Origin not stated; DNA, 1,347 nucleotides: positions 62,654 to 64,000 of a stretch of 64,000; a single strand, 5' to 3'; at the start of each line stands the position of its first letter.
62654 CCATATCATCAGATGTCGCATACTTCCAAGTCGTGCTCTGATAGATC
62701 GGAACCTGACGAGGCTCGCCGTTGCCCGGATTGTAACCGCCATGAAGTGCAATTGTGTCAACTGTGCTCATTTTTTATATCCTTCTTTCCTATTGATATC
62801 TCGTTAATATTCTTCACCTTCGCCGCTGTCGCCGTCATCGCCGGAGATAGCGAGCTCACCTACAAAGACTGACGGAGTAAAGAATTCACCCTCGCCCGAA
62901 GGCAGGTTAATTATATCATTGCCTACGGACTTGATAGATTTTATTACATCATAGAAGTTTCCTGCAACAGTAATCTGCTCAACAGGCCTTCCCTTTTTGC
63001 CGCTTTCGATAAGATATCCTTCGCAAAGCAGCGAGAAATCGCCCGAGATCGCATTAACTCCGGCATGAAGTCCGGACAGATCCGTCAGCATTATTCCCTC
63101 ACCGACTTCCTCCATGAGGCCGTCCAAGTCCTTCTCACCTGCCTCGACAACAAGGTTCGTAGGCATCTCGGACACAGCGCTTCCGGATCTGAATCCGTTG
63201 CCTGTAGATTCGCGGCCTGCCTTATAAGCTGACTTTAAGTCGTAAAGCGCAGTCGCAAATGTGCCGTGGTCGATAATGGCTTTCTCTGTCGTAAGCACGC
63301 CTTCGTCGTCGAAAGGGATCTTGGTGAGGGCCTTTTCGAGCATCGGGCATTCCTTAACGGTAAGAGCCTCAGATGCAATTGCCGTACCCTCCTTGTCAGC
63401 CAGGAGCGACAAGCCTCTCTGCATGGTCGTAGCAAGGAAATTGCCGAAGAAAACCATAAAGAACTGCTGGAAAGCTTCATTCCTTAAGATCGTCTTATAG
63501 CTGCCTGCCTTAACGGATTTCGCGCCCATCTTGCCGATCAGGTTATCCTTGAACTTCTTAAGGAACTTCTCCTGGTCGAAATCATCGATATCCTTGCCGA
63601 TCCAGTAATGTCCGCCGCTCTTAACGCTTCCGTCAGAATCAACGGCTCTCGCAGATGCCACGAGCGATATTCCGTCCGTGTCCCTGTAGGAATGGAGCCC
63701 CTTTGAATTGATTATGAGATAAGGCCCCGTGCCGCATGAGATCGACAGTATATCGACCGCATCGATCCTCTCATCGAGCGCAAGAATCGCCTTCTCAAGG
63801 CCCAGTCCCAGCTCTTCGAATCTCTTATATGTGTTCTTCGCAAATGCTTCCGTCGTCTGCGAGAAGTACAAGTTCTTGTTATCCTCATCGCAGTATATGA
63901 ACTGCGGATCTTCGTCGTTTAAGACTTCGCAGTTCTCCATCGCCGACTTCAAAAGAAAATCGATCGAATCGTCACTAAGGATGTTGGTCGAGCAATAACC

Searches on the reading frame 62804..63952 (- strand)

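Call 56: search_protein_families(library=pfam, proteins=[window:62804-63952:-], max_evalue=0.00001)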
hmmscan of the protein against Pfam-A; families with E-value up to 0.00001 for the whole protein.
window:62804-63952:- (382 aa): 2 families
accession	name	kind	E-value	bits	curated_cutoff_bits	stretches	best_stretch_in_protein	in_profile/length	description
PF19289.4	PmbA_TldD_3rd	-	7.2e-62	208.9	22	1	150-371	2-220/220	PmbA/TldA metallopeptidase C-terminal domain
PF19290.4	PmbA_TldD_2nd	-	7.4e-07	30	20.9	1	47-131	13-95/109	PmbA/TldA metallopeptidase central domain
